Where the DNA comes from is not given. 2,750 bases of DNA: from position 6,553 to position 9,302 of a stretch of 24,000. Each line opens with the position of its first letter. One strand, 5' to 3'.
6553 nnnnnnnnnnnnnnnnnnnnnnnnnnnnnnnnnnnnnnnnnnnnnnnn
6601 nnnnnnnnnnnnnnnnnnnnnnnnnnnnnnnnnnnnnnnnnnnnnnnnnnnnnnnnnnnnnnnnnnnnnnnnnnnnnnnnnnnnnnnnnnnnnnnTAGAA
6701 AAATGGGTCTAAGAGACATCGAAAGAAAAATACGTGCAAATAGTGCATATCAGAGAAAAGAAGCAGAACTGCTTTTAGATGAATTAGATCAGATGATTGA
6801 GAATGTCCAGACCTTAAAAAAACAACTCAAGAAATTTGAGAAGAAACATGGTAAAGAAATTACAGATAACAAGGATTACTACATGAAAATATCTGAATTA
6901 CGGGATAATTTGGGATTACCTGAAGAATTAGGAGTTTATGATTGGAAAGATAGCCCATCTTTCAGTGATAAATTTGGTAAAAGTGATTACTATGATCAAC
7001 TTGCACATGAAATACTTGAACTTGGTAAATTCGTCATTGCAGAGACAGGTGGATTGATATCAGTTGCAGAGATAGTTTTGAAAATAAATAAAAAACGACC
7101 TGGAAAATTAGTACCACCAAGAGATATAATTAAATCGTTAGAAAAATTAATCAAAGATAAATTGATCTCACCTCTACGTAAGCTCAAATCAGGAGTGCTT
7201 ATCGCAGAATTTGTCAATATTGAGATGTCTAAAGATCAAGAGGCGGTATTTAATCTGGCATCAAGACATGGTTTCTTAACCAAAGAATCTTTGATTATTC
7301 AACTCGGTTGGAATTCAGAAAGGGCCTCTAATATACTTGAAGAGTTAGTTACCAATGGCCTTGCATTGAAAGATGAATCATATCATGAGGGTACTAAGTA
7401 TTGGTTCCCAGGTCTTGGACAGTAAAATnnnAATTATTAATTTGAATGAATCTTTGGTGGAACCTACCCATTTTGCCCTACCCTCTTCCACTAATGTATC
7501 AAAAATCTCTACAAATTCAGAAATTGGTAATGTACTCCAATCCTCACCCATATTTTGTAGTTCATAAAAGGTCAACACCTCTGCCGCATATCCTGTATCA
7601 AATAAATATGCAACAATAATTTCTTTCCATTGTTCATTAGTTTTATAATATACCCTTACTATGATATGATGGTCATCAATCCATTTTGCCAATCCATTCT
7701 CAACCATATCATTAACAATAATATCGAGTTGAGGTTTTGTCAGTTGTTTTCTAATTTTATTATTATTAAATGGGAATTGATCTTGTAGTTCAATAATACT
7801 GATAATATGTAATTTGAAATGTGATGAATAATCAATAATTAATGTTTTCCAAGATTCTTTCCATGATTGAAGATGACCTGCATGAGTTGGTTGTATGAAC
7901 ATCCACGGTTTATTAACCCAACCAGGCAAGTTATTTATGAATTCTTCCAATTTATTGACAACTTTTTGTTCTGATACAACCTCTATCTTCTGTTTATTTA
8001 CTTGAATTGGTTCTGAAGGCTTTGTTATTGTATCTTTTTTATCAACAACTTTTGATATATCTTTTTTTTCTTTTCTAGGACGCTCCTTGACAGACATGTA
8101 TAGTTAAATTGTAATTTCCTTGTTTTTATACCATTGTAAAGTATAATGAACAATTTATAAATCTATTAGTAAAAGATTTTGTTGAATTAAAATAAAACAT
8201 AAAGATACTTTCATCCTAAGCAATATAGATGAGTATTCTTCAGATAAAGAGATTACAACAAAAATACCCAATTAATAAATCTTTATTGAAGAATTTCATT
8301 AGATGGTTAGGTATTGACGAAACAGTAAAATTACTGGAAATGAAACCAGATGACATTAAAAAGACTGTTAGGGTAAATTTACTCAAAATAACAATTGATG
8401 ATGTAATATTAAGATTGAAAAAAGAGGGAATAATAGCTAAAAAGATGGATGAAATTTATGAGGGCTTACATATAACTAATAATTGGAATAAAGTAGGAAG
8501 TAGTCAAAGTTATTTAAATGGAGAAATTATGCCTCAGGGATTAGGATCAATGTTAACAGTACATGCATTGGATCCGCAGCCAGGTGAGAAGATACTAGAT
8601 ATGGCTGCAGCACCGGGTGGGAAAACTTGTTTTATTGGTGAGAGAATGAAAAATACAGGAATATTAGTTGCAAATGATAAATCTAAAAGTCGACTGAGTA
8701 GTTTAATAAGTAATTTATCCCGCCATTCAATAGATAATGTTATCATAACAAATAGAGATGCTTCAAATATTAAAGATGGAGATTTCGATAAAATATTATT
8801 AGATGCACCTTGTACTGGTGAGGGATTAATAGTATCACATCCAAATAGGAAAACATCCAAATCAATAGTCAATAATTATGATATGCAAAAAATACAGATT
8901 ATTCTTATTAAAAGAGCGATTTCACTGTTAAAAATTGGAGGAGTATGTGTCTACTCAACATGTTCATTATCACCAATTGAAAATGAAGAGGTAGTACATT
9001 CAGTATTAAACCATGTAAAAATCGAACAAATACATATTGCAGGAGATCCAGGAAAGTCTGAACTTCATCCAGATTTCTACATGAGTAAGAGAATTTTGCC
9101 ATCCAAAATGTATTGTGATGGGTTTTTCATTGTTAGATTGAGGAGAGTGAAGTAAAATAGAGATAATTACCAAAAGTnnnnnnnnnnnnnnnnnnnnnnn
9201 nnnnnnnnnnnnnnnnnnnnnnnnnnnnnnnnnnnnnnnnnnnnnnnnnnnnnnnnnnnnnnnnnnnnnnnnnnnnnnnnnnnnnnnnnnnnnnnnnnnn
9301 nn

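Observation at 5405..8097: Eukaryote-type ESCRT-I plus ESCRT-II gene cluster in an archaeal genome context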

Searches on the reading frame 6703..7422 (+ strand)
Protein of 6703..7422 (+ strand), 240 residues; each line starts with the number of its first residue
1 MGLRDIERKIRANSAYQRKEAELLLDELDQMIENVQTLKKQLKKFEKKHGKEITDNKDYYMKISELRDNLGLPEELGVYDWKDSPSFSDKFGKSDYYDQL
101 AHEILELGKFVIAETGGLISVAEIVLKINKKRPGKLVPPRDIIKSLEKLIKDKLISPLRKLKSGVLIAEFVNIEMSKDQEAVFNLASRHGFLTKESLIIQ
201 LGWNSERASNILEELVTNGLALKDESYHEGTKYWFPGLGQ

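Call 4: search_protein_families(library=pfam, proteins=[window:6703-7422:+], max_evalue=1)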
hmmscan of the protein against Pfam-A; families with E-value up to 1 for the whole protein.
window:6703-7422:+ (240 aa): 4 families
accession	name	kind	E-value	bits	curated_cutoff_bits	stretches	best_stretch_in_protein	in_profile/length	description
PF04157.22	EAP30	-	3e-28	99.5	26.8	1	2-225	2-219/219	EAP30/Vps36 family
PF02172.21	KIX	-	0.0081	16.9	27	0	35-65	40-70/81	KIX domain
PF06156.18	YabA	-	0.015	16.4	30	1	24-75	6-53/103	Initiation control protein YabA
PF16746.10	BAR_3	-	0.076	13.1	31.7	1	26-66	88-129/235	BAR domain of APPL family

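Call 14: find_encoding_contigs(protein=window:6703-7422:+, flank=10000, max_places=3)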
Protein window:6703-7422:+ (240 aa): no gene with exactly this product is on record in the collection.

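Call 46: search_solved_structures(query=A4, max_evalue=0.01, show_alignments=2)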
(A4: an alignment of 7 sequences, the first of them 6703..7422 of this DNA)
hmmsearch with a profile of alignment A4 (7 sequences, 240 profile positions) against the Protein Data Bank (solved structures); distinct sequences matched with E-value up to 0.01: 5.
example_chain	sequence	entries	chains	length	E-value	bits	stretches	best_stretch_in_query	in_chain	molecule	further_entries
2zme_A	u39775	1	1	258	3.7e-24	88.8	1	6-238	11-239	Vacuolar-sorting protein SNF8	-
3cuq_A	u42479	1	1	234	1.3e-22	83.8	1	26-238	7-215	Vacuolar-sorting protein SNF8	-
1u5t_A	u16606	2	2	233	8.6e-12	48.4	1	23-237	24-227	appears to be functionally related to SNF7; Snf8p | VPS22, YPL002C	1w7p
3cuq_B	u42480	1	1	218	1.4e-10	44.4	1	92-211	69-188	Vacuolar protein-sorting-associated protein 36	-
2zme_B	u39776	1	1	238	4.7e-10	42.7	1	92-210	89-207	Vacuolar protein-sorting-associated protein 36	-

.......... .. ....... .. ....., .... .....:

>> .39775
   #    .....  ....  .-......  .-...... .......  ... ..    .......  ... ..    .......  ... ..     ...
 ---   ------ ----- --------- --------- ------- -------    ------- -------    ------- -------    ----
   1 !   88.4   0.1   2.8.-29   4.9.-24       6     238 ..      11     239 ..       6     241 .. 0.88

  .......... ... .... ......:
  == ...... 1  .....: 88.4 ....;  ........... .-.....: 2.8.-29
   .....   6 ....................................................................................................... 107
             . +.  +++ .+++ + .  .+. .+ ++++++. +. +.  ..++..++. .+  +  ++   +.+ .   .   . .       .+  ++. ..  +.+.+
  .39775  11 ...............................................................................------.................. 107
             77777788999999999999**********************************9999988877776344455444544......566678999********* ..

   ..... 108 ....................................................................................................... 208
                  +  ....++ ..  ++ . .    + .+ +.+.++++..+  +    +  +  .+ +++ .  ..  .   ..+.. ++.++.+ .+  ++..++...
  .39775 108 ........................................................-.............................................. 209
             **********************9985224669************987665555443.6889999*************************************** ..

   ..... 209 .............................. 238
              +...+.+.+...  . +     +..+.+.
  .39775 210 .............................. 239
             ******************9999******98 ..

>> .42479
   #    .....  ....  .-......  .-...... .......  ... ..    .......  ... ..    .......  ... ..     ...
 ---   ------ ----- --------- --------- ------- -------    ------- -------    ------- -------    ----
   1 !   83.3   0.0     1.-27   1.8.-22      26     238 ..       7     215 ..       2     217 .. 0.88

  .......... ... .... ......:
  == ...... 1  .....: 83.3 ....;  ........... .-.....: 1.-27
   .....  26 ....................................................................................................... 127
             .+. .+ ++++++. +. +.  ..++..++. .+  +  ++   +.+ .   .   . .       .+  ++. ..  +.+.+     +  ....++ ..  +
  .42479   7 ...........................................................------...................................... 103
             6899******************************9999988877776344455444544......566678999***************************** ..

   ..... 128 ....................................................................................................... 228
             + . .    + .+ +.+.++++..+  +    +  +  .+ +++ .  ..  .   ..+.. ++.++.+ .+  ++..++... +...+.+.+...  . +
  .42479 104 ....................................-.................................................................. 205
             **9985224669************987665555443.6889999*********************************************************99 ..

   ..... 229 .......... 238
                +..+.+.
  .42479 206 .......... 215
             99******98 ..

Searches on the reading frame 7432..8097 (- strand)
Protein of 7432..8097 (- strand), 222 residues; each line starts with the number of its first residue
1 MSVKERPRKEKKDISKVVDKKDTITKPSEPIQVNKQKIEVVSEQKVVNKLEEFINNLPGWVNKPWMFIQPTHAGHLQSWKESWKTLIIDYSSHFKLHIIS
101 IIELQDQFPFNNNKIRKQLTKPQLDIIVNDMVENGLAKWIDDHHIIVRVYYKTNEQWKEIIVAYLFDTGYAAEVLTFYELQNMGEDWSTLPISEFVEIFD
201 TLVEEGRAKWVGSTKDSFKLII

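Call 4: search_protein_families(library=pfam, proteins=[window:7432-8097:-], max_evalue=1)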
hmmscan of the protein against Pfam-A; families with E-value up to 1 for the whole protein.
window:7432-8097:- (222 aa): 2 families
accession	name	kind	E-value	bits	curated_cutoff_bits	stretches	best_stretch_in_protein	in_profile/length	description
PF05871.18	ESCRT-II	-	2.6e-24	86.4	27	1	71-185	12-127/138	ESCRT-II complex subunit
PF18376.6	MDD_C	-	0.11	12.7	23.2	1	144-175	86-117/186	Mevalonate 5-diphosphate decarboxylase C-terminal domain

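Call 45: search_solved_structures(query=A5, max_evalue=0.01, show_alignments=2)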
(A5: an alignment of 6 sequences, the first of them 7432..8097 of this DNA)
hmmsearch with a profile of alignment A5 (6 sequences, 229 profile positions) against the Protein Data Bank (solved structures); distinct sequences matched with E-value up to 0.01: 6.
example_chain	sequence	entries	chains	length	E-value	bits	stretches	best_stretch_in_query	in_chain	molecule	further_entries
9uyv_A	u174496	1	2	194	2.7e-25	92.8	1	58-228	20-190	ESCRT-II complex subunit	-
7pb9_A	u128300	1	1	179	3e-25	92.6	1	70-227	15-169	Tandem WH domains of Vps25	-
3cuq_C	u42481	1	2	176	1.7e-18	70.5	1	71-220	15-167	Vacuolar protein-sorting-associated protein 25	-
1u5t_C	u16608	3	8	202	4e-09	39.9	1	116-225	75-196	Hypothetical 23.6 kDa protein in YUH1-URA8 intergenic region | VPS25, YJR102C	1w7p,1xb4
2zme_C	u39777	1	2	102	2.3e-08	37.4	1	71-152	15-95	Vacuolar protein-sorting-associated protein 25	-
3htu_A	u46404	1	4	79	0.0011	22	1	162-220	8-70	Vacuolar protein-sorting-associated protein 25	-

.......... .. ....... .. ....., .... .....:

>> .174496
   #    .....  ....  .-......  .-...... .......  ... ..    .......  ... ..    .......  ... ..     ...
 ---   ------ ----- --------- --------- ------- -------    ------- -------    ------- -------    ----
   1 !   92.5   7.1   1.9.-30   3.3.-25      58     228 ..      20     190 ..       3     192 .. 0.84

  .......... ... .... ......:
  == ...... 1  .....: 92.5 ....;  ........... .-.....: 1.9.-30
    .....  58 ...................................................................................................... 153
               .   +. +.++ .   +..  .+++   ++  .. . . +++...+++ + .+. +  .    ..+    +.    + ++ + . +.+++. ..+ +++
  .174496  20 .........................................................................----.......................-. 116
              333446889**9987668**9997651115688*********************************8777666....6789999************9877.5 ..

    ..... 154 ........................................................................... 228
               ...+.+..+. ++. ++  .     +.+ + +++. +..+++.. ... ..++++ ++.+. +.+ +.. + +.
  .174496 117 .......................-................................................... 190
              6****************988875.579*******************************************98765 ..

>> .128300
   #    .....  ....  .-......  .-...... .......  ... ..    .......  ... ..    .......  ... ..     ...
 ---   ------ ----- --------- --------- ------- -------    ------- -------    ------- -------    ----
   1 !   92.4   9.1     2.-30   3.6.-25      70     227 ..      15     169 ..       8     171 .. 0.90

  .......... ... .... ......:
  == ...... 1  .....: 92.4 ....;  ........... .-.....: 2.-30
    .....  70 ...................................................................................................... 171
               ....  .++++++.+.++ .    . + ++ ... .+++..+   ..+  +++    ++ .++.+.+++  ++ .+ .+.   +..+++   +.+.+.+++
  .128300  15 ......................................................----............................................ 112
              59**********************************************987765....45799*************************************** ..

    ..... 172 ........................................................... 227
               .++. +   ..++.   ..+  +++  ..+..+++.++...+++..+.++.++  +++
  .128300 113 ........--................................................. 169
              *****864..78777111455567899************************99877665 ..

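Call 71: search_protein_families(library=ncbifam, proteins=[window:7432-8097:-], max_evalue=0.01)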
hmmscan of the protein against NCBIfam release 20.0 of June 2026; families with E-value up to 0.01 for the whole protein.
window:7432-8097:- (222 aa): 0 families

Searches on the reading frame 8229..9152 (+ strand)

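Call 4: search_protein_families(library=pfam, proteins=[window:8229-9152:+], max_evalue=1)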
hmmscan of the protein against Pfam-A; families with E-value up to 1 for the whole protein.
window:8229-9152:+ (308 aa): 9 families
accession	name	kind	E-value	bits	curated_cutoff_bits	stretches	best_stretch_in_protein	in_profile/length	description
PF01189.24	Methyltr_RsmB-F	-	1.7e-48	165.4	27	1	112-305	2-199/199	16S rRNA methyltransferase RsmB/F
PF13847.12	Methyltransf_31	-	5.6e-07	29.8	27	1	118-253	3-116/145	Methyltransferase domain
PF22458.1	RsmF-B_ferredox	-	2.1e-06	28.2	27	1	20-84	6-69/74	Methyltr_RsmF/B-like, ferredoxin-like domain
PF21148.3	NSUN5_fdxn-like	-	0.00063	20.5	24.5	1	46-80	4-38/78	NOL1/NOP2/Sun domain family member 5, ferredoxin-like domain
PF05175.20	MTS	-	0.0059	16.7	23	1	106-194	19-107/170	Methyltransferase small domain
PF01728.25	FtsJ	-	0.015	15.7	24.1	1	114-245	19-140/181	FtsJ-like methyltransferase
PF01135.25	PCMT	-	0.029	14.6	20.3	1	111-178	66-133/210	Protein-L-isoaspartate(D-aspartate) O-methyltransferase (PCMT)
PF02475.24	TRM5-TYW2_MTfase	-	0.055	13.9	28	1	117-235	35-153/164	TRM5/TYW2 methyltransferase domain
PF24905.1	TTC3_9th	-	0.12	12.6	27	0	6-47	6-48/60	TTC3, helical domain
